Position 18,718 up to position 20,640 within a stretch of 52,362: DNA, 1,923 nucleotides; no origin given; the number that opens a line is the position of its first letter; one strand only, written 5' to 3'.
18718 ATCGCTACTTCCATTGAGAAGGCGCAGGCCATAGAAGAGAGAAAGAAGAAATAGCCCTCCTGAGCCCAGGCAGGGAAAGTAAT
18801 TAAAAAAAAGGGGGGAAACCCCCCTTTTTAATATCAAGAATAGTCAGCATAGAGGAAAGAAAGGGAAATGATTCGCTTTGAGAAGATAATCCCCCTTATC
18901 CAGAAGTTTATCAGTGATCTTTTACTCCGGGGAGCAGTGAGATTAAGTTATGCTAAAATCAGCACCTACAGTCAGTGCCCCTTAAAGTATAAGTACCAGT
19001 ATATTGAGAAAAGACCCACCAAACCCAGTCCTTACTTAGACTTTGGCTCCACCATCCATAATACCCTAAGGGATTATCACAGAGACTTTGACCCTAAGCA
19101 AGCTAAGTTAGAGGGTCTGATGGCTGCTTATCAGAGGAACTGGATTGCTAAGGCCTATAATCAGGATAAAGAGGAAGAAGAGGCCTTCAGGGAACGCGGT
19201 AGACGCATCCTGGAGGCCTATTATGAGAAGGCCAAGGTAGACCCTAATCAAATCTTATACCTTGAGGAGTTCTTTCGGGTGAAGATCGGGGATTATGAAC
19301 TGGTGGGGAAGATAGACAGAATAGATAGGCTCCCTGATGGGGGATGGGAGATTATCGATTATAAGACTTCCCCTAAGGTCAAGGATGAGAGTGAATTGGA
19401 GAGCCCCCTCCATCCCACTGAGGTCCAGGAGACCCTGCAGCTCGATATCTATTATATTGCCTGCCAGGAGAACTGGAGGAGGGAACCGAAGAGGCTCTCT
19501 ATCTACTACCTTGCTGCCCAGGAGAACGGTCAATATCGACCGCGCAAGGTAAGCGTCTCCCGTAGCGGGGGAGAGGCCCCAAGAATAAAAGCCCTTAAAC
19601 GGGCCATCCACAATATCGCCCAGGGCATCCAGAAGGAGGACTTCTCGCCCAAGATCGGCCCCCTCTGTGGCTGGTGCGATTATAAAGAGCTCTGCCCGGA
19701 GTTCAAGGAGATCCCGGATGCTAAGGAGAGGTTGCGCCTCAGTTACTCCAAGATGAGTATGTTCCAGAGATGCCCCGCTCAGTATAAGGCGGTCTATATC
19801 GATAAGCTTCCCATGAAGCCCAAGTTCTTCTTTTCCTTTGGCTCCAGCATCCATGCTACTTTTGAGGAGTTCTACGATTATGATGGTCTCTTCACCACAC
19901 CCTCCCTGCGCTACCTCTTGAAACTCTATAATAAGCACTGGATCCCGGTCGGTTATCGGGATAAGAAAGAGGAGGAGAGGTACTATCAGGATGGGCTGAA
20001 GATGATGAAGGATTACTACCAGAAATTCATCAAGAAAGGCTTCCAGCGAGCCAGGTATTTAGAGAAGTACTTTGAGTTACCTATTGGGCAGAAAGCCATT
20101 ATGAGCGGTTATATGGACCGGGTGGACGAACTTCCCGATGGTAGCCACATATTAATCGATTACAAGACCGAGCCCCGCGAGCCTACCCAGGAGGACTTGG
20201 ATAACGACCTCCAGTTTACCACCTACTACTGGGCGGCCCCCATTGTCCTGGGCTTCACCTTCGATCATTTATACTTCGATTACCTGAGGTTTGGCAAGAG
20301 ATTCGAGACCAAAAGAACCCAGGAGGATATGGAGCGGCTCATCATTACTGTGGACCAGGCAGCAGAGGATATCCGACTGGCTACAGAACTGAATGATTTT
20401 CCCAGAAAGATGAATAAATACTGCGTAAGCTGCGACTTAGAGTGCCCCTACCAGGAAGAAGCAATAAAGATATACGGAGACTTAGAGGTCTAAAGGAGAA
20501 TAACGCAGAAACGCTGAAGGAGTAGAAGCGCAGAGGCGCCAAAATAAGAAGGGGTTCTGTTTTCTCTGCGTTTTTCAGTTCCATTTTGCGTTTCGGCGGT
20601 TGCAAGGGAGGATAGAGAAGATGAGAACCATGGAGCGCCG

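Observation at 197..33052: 33-kb co-directional DNA-uptake supercluster: pseudopilus, PilMNOPQ, two ComEC, three ComEA and an extra nuclease/membrane layer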

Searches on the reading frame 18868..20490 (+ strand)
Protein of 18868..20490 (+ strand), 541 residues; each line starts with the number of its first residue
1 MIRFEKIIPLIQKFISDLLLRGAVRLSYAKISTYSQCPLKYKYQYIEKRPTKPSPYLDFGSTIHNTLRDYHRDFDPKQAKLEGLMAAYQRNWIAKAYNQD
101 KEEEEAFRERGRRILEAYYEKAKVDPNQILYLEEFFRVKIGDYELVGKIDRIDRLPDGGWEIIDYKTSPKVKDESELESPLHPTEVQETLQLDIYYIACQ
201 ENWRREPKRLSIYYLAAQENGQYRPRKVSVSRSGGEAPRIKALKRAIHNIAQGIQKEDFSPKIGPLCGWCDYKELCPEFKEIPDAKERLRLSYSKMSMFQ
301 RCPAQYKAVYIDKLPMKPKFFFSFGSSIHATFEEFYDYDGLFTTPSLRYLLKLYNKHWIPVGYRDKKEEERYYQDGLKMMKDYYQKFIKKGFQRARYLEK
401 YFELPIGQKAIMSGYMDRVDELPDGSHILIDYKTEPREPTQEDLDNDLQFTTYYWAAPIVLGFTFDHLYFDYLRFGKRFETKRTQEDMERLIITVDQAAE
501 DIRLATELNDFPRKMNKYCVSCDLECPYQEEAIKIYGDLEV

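Call 4: search_protein_families(library=pfam, proteins=[window:18868-20490:+], max_evalue=0.01)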
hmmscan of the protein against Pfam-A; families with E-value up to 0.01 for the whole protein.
window:18868-20490:+ (541 aa): 2 families
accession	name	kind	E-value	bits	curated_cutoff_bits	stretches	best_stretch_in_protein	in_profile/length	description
PF12705.13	PDDEXK_1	-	2.7e-62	211.4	22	2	25-277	1-247/247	PD-(D/E)XK nuclease superfamily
PF01930.23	Cas_Cas4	-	2.9e-05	24.7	22.7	0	99-276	22-158/160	Domain of unknown function DUF83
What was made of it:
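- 18868..20493 (+): g19, tandem Cas4/AddB-type PD-(D/E)XK nuclease with two 4-Cys clusters; no signal peptide or TM segment, so presumably cytoplasmic. Two PDDEXK_1 stretches, 2.7e-62 (call 4).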

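Call 17: find_homologous_proteins(query=window:18868-20490:+, max_evalue=0.00001)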
Query window:18868-20490:+ (541 aa): 310 proteins with E <= 0.00001 among 8000 candidates; the best 120 are listed.
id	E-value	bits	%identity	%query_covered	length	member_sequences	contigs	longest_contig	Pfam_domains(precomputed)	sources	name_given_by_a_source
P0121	0.0e+0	1138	90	100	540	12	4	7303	PF12705.14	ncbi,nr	ncbi:PD-(D/E)XK nuclease family protein [bacterium]|nr:PD-(D/E)XK nuclease family protein [bacterium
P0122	0.0e+0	1084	86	100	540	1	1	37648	PF01930.24,PF12705.14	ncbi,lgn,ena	-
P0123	4.2e-293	991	80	100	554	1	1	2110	PF01930.24,PF12705.14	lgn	-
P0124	3.3e-283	959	77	100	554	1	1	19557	PF12705.14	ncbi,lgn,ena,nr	ncbi:MAG TPA: PD-(D/E)XK nuclease family protein [bacterium]|nr:PD-(D/E)XK nuclease family protein [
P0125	4.4e-273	925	74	100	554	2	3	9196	PF01930.24,PF12705.14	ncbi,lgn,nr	ncbi:MAG: hypothetical protein DDT32_00717 [Syntrophomonadaceae bacterium]|nr:hypothetical protein [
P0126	4.6e-259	879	64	95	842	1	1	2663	PF01930.24,PF12705.14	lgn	-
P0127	2.2e-256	870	71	96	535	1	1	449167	PF12705.14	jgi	jgi:RecB family exonuclease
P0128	5.5e-186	638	91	57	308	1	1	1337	PF01930.24,PF12705.14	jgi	-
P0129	1.7e-168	580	49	94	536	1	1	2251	PF01930.24,PF12705.14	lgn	-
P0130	8.0e-142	492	70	55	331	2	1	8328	PF12705.14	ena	-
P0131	2.1e-116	408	40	94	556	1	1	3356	PF01930.24,PF12705.14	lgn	-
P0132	1.2e-112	396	38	98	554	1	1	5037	PF01930.24,PF12705.14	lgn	-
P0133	7.8e-110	386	37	98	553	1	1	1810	PF01930.24,PF12705.14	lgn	-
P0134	8.6e-110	386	38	99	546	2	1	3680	PF01930.24,PF12705.14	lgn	-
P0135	7.8e-105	370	33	94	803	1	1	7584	PF01930.24,PF12705.14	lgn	-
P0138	1.0e-98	350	34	99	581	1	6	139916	PF01930.24,PF12705.14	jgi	jgi:putative RecB family exonuclease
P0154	3.0e-84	302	36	94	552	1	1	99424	PF01930.24,PF12705.14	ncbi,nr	ncbi:MAG: PD-(D/E)XK nuclease family protein [Candidatus Riflebacteria bacterium]|nr:PD-(D/E)XK nucl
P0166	1.0e-78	284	32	95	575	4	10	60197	PF12705.14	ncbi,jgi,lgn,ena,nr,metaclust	ncbi:MAG: PD-(D/E)XK nuclease family protein [Candidatus Tritonobacter lacicola]|nr:PD-(D/E)XK nucle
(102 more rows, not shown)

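Call 18: find_encoding_contigs(protein=P0154, flank=10000, max_places=1)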
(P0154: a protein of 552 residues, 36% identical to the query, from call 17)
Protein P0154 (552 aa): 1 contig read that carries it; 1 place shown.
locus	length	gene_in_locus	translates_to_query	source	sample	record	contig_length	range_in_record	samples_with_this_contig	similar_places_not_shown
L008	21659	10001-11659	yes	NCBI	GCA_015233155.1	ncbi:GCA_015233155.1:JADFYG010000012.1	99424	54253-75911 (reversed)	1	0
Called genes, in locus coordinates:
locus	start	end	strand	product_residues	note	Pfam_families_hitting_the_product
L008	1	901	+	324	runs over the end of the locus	PF05107:Cas_Cas7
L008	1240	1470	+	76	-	-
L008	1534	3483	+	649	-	PF02384:N6_Mtase, PF01170:UPF0020 (weak), PF07669:Eco57I, PF12950:TaqI_C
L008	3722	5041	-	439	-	PF14903:WG_beta_rep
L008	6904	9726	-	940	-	PF12419:DUF3670, PF00176:SNF2-rel_dom, PF00271:Helicase_C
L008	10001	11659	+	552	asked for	PF12705:PDDEXK_1, PF01930:Cas_Cas4 (faint), PF12705:PDDEXK_1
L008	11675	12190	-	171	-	-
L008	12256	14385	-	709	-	PF00989:PAS (weak), PF13426:PAS_9 (weak), PF00512:HisKA, PF02518:HATPase_c, PF00072:Response_reg, PF01627:Hpt (weak)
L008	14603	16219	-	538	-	-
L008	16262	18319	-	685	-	PF02705:K_trans, PF22776:K_trans_C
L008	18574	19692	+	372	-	PF03747:ADP_ribosyl_GH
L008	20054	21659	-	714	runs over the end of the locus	PF00128:Alpha-amylase (faint), PF14701:hDGE_amylase (faint)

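Call 19: find_encoding_contigs(protein=P0166, flank=10000, max_places=1)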
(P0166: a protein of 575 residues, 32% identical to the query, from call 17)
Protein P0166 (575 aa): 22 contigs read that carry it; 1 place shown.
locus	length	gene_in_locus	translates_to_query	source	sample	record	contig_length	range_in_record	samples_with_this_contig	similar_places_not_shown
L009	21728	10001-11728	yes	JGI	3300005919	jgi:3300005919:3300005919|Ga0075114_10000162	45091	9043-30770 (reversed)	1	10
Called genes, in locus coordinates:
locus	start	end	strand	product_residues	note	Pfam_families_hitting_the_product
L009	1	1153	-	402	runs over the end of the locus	PF04055:Radical_SAM, PF13186:SPASM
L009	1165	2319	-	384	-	PF13692:Glyco_trans_1_4, PF00534:Glycos_transf_1, PF13524:Glyco_trans_1_2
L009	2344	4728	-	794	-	PF00005:ABC_tran, PF06964:Alpha-L-AF_C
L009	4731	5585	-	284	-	PF01061:ABC2_membrane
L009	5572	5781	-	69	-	-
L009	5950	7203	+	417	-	PF13579:Glyco_trans_4_4 (faint), PF13439:Glyco_transf_4 (weak), PF20706:GT4-conflict, PF00534:Glycos_transf_1, PF13692:Glyco_trans_1_4, PF13524:Glyco_trans_1_2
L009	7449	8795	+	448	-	PF08245:Mur_ligase_M, PF02875:Mur_ligase_C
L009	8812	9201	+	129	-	PF13366:PDDEXK_3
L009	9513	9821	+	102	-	PF01503:PRA-PH (weak)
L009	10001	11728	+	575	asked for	PF12705:PDDEXK_1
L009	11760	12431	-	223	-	PF00923:TAL_FSA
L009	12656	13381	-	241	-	PF00702:Hydrolase, PF13242:Hydrolase_like, PF13419:HAD_2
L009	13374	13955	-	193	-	PF13580:SIS_2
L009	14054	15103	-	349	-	PF01408:GFO_IDH_MocA, PF02894:GFO_IDH_MocA_C, PF22725:GFO_IDH_MocA_C3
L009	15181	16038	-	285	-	PF00106:adh_short, PF08659:KR (weak), PF23441:SDR, PF13561:adh_short_C2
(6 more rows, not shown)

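Call 20: find_encoding_contigs(protein=P0138, flank=10000, max_places=1)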
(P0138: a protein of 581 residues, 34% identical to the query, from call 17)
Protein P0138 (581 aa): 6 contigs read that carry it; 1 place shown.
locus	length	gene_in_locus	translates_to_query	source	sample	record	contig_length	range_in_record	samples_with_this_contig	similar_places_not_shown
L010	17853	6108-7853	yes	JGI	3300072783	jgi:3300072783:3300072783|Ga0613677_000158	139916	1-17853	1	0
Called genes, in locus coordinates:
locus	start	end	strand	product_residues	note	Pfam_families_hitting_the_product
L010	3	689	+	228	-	?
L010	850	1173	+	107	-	PF00085:Thioredoxin, PF13098:Thioredoxin_2, PF13905:Thioredoxin_8 (faint)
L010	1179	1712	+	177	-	PF08534:Redoxin, PF00578:AhpC-TSA, PF02630:SCO1-SenC (weak), PF00255:GSHPx (weak), PF13098:Thioredoxin_2 (weak), PF14595:Thioredoxin_9 (faint), PF00085:Thioredoxin, PF13905:Thioredoxin_8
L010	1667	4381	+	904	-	PF02739:5_3_exonuc_N, PF01367:5_3_exonuc, PF01612:DNA_pol_A_exo1, PF22619:DNA_polI_exo1, PF00476:DNA_pol_A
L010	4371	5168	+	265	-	PF01694:Rhomboid, PF20216:DUF6576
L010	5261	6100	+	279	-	PF01149:Fapy_DNA_glyco, PF06831:H2TH, PF06827:zf-FPG_IleRS (weak)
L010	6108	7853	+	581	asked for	PF01930:Cas_Cas4 (faint), PF12705:PDDEXK_1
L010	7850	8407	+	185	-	PF01121:CoaE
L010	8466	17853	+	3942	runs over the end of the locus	PF02446:Glyco_hydro_77, PF06202:GDE_C, PF22422:MGH1-like_GH (faint)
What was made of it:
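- One of them sits beside polA and fpg, a repair context (calls 18-20).
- Tried and rejected: Three of the three homologue contexts looked up (L008-L010) are unrelated to ComEC (calls 18-20).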

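Call 47: search_protein_families(library=ncbifam, proteins=[window:18868-20490:+], max_evalue=0.01)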
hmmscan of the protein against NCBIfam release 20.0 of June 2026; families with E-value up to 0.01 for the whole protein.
window:18868-20490:+ (541 aa): 4 families
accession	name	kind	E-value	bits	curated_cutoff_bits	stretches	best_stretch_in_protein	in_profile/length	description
TIGR03623.1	TIGR03623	subfamily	2.1e-13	49.4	299.6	2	108-198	699-783/876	probable DNA repair protein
TIGR00372.1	cas4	equivalog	7.8e-13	48.6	65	2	92-277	17-179/180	CRISPR-associated protein Cas4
TIGR02786.1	addB_alphas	equivalog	9e-13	47.2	486.5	2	55-170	786-908/1024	double-strand break repair protein AddB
TIGR02774.1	rexB_recomb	equivalog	0.00037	19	718.35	0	139-170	870-905/1076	ATP-dependent nuclease subunit B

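Call 67: search_protein_families(library=padloc, proteins=[window:18868-20490:+], max_evalue=0.001)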
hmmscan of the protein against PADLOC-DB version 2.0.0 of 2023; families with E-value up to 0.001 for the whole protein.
window:18868-20490:+ (541 aa): 5 families
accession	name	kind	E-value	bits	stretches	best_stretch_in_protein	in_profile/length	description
PDLC01447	Cas4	-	1.5e-17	62.6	2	24-277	3-158/161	"CAS-I,CAS-II,CAS-III,CAS-IV,CAS-V,CAS-VI; acquisition_associated"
PDLC00943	Cas4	-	2.1e-13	48.6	2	92-277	17-179/180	CRISPR-associated protein Cas4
PDLC01250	Cas4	-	6.7e-13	47.3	1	102-277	27-168/168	"CAS-I,CAS-II,CAS-III,CAS-IV,CAS-V,CAS-VI; acquisition_associated"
PDLC01611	Cas4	-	2.4e-06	25.9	1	98-276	21-156/158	"CAS-I,CAS-II,CAS-III,CAS-IV,CAS-V,CAS-VI; acquisition_associated"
PDLC00060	DruK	-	5.9e-05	20.5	1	87-286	88-269/347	PD-(D/E)XK nuclease superfamily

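Call 72: predict_structure(alignment_id=A3)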
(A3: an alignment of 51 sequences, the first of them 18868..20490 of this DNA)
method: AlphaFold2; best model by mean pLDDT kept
length: 541 residues; sequences in the alignment: 51
mean_pLDDT: 90.6   pTM: 0.84
mean pLDDT of the five models: 90.6, 90.3, 90.2, 89.3, 88.3
residues with pLDDT >= 90: 396; 70-90: 115; 50-70: 24; < 50: 6
segments of 3 or more residues with pLDDT < 50: none
pLDDT, mean of each block of 10 residues (from residue 1): 68 71 89 94 96 92 95 80 96 91 95 97 89 93 93 94 94 81 63 92 91 94 94 76 90 95 87 87 76 96 95 85 93 95 96 93 92 98 96 94 94 95 97 93 95 96 97 96 96 98 97 92 87 78 45
secondary structure, 60 per line:
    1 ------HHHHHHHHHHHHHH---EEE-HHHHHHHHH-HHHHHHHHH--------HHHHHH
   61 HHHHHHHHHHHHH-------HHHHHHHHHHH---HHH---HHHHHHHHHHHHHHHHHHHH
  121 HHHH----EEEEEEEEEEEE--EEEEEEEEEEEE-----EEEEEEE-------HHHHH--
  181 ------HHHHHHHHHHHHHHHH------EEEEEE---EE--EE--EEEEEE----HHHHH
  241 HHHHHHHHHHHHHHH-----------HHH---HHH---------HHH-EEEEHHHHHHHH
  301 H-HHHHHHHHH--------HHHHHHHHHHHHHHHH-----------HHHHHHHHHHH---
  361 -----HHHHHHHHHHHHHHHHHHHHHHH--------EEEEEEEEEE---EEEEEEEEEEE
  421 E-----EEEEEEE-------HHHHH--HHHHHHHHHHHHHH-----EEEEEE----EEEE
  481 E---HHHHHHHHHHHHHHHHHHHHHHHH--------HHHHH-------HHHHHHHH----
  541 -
elements in order: H7-20 E24-26 H28-36 H38-46 H55-73 H81-91 H101-124 E129-140 E143-154 E160-166 H174-178 H187-202 E209-214 E226-231 H236-255 E289-292 H293-301 H303-311 H320-335 H347-357 H366-388 E397-406 E410-421 E427-433 H441-445 H448-461 E467-472 E477-481 H485-508 H517-521 H529-536

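Call 75: fold_search(model_id=the predicted structure, library=pdb)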
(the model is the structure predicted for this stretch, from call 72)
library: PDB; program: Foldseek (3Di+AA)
matches with E <= 10: 224; with E <= 0.001: 31
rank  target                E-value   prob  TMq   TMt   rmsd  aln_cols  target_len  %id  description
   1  9iac_A                4.6e-10  1.00  0.33  0.59   5.5       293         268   19  Structure of the Argonaute-associated Cas4 family protein 1 (ACE1) from Microcystis aeruginosa (MaACE1) (released 2025-04-23)
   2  9iac_B                7.0e-10  1.00  0.33  0.59   5.5       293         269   19  Structure of the Argonaute-associated Cas4 family protein 1 (ACE1) from Microcystis aeruginosa (MaACE1) (released 2025-04-23)
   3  9iab_A                4.0e-09  1.00  0.35  0.67   4.4       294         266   17  Structure of the Argonaute-associated Cas4 family protein 1 (ACE1) from Chroococcidiopsis thermalis (CtACE1) (released 2025-04-23)
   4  9iab_B                1.3e-08  1.00  0.35  0.65   4.5       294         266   17  Structure of the Argonaute-associated Cas4 family protein 1 (ACE1) from Chroococcidiopsis thermalis (CtACE1) (released 2025-04-23)
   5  6ppr_A                2.4e-08  1.00  0.35  0.24  33.2       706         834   13  Cryo-EM structure of AdnA(D934A)-AdnB(D1014A) in complex with AMPPNP and DNA (released 2019-11-20)
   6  4cej_B                2.8e-08  1.00  0.36  0.19   6.5       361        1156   16  Crystal structure of AddAB-DNA-ADPNP complex at 3 Angstrom resolution (released 2014-03-12)
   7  9np6_A                6.0e-08  1.00  0.37  0.23   3.9       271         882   14  Cryo-EM structure of AdnA(D934A)-AdnB(D1014A) in complex with AMPPNP and blunt end DNA (released 2025-03-19)
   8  7sjr_A                1.0e-07  1.00  0.36  0.22  21.8       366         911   17  Cryo-EM structure of AdnA-AdnB(W325A) in complex with DNA and AMPPNP (released 2021-12-22)
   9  6ppu_A                1.7e-07  1.00  0.35  0.32  30.2       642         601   13  Cryo-EM structure of AdnAB-AMPPNP-DNA complex (released 2019-11-20)
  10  3u44_B                3.6e-07  1.00  0.37  0.19   5.9       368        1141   16  Crystal structure of AddAB-DNA complex (released 2012-03-21)
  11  3u4q_B                1.1e-06  1.00  0.37  0.19   6.2       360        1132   17  Structure of AddAB-DNA complex at 2.8 angstroms (released 2012-03-21)
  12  4cei_B                1.3e-06  1.00  0.38  0.19   5.6       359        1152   16  Crystal structure of ADPNP-bound AddAB with a forked DNA substrate (released 2014-03-12)
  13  6ppj_A                1.5e-06  1.00  0.32  0.20  33.2       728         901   12  Cryo-EM structure of AdnA(D934A)-AdnB(D1014A) in complex with AMPPNP (released 2019-11-20)
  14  4ic1_D                2.3e-06  1.00  0.24  0.53  16.1       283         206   16  Crystal structure of SSO0001 (released 2013-01-16)
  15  8b1t_B                1.9e-05  1.00  0.25  0.13  32.3       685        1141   13  RecBCD-DNA in complex with the phage protein Abc2 (released 2022-12-28)
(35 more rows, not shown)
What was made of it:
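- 18868..20493 (+): AF2 pLDDT 90.6; Foldseek matches ACE1, AdnAB, AddAB and Cas4 (calls 72, 75).
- Checked: Its AF2 model has pLDDT 90.6 and Foldseek matches ACE1, AddB, AdnAB and Cas4 (calls 72, 75).
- Cas4/AddB-family enzymes are end-processing nucleases used in recombination (call 75).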
